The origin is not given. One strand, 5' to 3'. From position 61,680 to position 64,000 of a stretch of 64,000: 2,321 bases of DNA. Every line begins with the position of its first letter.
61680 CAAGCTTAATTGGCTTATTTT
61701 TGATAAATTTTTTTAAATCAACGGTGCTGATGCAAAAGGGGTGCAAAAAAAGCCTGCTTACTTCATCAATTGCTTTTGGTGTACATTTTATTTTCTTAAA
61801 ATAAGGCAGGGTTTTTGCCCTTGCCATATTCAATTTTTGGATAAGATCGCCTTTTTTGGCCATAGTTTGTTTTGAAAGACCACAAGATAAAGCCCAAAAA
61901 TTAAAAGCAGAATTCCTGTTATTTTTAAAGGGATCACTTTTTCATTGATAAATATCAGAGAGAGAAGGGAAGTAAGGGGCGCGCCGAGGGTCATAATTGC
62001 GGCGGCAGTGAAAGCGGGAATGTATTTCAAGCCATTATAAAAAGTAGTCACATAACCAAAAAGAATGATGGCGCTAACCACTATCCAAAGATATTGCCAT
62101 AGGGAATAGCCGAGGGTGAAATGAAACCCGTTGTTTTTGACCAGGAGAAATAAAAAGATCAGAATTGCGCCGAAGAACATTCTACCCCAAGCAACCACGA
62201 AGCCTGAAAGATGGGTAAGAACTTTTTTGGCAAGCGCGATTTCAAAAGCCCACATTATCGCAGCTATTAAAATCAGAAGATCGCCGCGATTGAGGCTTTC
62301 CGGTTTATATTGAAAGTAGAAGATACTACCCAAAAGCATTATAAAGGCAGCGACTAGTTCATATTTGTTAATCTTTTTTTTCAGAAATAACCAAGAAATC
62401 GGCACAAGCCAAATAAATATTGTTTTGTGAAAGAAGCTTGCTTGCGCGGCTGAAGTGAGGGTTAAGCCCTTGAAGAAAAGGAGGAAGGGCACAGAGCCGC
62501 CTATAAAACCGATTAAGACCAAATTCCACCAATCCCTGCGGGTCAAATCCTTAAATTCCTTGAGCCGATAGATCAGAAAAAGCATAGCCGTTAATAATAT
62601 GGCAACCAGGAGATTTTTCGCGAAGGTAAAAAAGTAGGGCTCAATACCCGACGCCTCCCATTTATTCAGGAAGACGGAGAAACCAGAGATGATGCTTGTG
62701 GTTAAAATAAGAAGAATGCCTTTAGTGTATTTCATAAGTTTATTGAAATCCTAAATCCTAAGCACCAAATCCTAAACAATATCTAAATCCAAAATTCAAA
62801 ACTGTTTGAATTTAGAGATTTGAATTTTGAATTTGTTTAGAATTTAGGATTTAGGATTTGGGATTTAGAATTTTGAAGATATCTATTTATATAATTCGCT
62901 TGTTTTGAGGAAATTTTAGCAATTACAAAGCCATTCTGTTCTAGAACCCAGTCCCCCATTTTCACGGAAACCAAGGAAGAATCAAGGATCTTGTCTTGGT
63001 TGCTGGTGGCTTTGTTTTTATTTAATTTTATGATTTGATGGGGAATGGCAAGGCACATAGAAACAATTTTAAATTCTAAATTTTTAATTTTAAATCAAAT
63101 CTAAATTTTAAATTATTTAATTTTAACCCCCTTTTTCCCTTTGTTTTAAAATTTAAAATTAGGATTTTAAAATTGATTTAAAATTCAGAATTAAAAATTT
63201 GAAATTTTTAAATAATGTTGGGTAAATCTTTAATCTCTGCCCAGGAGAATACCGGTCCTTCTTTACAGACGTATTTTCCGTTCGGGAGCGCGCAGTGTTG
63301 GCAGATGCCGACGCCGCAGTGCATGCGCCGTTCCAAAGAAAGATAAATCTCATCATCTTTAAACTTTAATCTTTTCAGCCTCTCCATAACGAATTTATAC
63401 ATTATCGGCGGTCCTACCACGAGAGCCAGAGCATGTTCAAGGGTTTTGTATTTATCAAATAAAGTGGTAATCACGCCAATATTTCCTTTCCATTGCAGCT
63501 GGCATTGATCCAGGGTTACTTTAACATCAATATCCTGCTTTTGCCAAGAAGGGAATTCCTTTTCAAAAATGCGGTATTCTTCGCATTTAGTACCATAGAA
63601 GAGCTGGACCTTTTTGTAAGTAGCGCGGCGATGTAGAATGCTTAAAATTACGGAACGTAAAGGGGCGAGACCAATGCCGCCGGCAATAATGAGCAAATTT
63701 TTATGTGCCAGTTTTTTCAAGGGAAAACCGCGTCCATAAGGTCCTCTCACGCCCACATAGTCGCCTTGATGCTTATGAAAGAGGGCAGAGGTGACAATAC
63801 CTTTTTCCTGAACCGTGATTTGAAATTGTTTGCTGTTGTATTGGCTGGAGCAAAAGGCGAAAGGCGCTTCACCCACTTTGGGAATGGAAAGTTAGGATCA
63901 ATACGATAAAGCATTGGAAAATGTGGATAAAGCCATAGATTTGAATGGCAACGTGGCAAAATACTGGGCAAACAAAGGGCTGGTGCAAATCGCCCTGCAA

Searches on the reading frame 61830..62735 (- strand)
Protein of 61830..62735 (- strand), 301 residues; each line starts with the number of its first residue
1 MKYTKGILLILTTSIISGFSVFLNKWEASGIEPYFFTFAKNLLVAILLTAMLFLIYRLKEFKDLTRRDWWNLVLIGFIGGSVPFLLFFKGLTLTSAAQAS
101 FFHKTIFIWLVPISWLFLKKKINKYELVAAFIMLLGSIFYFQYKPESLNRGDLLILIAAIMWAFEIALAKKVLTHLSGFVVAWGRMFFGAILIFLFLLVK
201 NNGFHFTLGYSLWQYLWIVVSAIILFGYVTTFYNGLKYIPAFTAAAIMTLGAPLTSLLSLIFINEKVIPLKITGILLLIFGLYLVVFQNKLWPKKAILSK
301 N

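Call 87: search_protein_families(library=pfam, proteins=[window:61830-62735:-], max_evalue=0.001)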
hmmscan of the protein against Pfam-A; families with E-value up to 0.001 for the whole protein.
window:61830-62735:- (301 aa): 1 family
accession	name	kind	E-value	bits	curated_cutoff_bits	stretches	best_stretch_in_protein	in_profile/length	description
PF00892.27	EamA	-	4.8e-39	134.2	28.2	2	5-140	2-133/135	EamA-like transporter family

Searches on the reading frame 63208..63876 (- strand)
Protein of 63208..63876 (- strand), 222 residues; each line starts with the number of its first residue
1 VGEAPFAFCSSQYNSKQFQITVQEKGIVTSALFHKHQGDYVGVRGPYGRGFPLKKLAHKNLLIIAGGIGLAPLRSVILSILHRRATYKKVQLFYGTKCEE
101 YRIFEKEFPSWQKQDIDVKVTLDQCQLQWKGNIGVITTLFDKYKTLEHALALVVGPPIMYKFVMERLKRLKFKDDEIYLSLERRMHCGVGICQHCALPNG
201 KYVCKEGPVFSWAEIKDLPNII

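Call 87: search_protein_families(library=pfam, proteins=[window:63208-63876:-], max_evalue=0.001)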
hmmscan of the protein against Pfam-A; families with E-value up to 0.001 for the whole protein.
window:63208-63876:- (222 aa): 2 families
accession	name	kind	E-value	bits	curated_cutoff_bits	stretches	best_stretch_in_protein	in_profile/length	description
PF00175.26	NAD_binding_1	-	2.3e-12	47.9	22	1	64-163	2-107/109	Oxidoreductase NAD-binding domain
PF10418.14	DHODB_Fe-S_bind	-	6.4e-12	45.4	23.9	1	182-215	1-40/41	Iron-sulfur cluster binding domain of dihydroorotate dehydrogenase B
